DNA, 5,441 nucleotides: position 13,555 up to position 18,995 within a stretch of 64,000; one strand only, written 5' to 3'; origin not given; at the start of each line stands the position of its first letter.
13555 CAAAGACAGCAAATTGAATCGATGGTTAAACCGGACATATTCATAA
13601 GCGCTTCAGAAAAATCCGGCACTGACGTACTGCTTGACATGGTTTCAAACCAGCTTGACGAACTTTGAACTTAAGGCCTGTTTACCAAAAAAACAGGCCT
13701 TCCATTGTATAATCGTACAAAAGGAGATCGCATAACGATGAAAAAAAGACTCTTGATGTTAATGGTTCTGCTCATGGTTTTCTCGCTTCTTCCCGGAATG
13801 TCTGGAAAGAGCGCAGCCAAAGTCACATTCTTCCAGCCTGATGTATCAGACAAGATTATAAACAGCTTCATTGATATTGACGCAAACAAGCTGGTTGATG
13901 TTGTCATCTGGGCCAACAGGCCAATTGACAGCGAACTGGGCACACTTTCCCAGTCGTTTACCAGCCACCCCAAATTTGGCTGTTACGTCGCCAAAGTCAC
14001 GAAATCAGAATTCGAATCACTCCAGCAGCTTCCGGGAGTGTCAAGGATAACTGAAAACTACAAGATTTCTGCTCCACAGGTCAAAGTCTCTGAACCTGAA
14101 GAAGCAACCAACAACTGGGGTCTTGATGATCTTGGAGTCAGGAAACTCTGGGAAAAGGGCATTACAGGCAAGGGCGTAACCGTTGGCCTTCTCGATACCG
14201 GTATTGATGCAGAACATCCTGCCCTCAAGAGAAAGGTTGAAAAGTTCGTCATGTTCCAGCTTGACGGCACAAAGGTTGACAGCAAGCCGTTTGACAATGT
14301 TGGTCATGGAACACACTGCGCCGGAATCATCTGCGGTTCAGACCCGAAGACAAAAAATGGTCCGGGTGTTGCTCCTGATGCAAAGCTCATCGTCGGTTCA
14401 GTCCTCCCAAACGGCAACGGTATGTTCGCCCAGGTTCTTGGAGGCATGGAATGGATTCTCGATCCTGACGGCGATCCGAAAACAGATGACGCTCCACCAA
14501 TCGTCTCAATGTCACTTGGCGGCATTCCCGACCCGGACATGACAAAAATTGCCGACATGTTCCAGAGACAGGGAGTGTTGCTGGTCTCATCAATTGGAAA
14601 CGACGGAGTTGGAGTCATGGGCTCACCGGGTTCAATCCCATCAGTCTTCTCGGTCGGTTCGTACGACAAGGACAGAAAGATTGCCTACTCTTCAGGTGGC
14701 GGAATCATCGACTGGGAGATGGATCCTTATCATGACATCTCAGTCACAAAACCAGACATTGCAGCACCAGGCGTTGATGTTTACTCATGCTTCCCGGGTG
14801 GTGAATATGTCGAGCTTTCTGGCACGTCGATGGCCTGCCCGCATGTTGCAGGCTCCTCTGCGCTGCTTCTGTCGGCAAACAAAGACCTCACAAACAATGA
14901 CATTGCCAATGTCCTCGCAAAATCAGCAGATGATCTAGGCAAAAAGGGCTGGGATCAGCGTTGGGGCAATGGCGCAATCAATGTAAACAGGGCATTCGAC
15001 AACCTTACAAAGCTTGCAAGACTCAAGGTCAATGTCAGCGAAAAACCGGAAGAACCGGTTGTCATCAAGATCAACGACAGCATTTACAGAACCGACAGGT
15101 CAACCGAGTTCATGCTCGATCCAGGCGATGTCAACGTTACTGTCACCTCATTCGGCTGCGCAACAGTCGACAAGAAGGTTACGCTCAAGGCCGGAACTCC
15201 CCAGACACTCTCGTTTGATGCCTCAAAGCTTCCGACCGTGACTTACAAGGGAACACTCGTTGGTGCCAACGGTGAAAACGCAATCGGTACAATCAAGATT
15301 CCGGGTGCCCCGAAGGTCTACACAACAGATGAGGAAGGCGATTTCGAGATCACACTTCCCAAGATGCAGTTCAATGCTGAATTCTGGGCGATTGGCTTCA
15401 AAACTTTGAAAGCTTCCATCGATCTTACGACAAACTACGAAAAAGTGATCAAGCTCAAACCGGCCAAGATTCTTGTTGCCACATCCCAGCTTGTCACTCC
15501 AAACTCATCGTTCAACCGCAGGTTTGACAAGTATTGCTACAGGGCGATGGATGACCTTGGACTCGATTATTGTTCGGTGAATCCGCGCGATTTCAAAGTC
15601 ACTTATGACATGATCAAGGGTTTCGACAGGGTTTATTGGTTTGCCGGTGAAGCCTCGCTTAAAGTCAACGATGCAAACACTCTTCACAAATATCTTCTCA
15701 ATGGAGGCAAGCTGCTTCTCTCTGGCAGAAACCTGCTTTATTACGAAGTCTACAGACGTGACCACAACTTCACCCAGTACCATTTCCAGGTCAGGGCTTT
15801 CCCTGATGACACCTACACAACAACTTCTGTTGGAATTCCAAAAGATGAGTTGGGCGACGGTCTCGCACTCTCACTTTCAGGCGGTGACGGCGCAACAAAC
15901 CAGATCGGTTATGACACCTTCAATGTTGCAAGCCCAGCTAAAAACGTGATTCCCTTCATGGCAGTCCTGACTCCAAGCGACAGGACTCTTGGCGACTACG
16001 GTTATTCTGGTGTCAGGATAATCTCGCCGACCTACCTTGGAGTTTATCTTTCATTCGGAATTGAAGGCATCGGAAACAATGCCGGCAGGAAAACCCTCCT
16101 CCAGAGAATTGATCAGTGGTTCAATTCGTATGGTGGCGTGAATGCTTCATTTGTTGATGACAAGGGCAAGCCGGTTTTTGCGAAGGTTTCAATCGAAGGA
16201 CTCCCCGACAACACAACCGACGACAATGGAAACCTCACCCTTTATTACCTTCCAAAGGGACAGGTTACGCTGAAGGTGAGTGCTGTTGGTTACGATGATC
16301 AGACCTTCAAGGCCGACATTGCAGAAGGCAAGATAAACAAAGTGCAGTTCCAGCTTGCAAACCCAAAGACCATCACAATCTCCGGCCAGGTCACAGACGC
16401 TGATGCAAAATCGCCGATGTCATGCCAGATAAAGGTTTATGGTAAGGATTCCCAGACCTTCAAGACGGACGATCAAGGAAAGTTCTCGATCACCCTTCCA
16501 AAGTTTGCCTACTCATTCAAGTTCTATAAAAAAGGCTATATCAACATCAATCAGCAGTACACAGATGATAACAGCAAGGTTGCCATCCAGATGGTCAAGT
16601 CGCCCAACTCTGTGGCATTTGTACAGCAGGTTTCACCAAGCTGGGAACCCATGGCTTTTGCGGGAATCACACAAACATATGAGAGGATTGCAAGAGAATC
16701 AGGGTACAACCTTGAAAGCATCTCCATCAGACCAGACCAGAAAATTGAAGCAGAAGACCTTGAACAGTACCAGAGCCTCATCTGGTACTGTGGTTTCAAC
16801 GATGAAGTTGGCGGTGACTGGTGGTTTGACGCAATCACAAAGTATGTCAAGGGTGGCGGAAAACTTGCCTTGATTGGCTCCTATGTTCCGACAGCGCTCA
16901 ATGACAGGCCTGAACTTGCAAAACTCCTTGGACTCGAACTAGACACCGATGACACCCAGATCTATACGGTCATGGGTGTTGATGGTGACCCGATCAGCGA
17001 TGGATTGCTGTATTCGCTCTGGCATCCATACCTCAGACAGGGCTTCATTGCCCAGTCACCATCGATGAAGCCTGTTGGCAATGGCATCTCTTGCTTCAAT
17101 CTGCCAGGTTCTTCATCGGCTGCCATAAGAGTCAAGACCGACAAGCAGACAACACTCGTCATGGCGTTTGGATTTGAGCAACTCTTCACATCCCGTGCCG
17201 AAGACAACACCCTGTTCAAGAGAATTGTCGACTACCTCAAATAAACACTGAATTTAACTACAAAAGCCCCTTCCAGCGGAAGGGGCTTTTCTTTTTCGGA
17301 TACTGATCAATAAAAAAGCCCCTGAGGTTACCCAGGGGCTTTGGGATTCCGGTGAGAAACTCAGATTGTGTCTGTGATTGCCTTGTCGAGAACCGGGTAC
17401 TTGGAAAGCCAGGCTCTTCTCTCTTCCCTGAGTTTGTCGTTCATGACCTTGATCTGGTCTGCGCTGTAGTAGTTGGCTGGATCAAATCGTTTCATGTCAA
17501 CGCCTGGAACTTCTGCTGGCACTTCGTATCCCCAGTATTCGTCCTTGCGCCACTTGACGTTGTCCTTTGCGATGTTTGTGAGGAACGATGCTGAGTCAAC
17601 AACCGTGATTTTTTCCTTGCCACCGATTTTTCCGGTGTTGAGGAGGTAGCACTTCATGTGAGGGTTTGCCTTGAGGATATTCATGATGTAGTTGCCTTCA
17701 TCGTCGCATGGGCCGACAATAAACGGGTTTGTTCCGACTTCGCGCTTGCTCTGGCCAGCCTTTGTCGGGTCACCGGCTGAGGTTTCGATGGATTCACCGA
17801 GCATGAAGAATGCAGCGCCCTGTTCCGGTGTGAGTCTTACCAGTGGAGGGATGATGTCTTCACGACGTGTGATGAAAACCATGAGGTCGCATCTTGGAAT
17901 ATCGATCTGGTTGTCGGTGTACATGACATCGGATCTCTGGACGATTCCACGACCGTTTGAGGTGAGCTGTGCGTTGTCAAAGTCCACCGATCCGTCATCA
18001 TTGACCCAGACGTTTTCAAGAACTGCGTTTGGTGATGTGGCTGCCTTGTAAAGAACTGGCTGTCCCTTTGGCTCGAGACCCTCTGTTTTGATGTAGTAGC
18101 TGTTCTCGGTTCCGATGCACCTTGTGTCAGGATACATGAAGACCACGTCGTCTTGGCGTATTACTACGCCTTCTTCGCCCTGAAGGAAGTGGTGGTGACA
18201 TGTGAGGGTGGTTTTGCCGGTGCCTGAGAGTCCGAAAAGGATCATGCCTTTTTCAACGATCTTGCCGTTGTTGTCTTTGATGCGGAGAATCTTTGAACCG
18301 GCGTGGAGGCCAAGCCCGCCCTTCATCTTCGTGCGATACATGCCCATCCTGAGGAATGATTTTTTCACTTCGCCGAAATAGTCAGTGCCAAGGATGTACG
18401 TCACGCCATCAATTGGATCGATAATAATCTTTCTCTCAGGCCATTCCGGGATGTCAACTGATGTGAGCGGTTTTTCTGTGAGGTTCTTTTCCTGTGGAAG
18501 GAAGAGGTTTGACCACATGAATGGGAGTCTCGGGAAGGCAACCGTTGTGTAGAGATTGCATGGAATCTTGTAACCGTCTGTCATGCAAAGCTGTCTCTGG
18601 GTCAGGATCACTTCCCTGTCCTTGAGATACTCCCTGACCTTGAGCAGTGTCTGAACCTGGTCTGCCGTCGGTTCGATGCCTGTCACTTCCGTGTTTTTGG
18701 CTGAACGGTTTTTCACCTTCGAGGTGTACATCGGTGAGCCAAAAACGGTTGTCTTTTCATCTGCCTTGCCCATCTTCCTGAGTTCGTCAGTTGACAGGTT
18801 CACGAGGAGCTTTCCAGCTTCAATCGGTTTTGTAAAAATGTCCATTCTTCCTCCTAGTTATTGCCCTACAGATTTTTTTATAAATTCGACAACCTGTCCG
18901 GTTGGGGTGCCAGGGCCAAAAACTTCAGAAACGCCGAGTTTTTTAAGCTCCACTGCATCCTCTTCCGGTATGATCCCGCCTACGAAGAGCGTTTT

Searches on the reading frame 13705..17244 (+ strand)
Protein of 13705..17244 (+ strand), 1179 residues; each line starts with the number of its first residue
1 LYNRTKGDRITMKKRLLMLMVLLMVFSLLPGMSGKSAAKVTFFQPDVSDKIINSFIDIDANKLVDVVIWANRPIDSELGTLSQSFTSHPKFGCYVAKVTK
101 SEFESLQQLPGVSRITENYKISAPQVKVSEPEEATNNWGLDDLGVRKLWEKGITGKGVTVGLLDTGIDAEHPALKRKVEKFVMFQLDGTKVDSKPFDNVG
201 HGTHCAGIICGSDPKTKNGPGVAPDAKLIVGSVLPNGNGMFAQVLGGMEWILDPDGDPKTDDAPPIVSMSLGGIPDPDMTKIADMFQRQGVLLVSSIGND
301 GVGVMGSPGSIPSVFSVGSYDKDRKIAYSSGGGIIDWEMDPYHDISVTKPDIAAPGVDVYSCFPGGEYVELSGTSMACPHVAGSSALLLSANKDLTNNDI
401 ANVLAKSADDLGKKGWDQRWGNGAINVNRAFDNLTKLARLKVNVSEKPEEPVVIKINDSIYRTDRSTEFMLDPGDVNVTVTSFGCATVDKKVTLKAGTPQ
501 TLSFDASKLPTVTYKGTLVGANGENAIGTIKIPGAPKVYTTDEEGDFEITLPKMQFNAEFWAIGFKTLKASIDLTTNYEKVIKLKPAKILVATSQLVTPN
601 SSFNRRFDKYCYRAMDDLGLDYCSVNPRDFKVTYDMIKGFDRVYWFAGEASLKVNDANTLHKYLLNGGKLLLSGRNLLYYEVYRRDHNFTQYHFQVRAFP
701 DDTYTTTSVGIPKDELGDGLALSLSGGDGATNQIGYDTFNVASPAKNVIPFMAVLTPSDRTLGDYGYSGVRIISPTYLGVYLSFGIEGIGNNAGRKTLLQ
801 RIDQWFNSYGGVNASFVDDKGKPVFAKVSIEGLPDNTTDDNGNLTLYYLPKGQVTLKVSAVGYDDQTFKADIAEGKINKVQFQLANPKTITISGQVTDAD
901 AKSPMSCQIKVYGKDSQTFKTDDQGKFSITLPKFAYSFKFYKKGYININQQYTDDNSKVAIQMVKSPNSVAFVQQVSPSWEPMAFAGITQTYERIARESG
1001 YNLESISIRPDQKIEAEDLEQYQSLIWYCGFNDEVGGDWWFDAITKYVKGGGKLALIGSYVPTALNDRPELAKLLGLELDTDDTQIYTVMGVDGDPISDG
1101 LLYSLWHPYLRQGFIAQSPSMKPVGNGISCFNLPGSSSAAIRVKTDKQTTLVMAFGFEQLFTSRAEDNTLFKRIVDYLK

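Call 64: search_protein_families(library=pfam, proteins=[window:13705-17244:+], max_evalue=0.000001)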
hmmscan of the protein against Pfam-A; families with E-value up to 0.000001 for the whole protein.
window:13705-17244:+ (1179 aa): 3 families
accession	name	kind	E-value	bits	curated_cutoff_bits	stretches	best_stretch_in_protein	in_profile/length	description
PF00082.27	Peptidase_S8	-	1.6e-50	172.5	21.8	1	155-423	1-288/288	Subtilase family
PF13715.12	CarbopepD_reg_2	-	6.1e-24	84.3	32.2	1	824-887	15-79/88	CarboxypepD_reg-like domain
PF13620.12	CarboxypepD_reg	-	5.2e-23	81.6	32.3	0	826-884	17-81/82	Carboxypeptidase regulatory-like domain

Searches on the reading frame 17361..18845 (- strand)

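Call 65: search_protein_families(library=pfam, proteins=[window:17361-18845:-], max_evalue=0.000001)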
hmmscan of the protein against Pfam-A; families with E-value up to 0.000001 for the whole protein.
window:17361-18845:- (494 aa): 1 family
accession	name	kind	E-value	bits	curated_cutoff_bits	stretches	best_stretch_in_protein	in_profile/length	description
PF01293.25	PEPCK_ATP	-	3.1e-64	217.8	26.5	1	66-451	74-464/465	Phosphoenolpyruvate carboxykinase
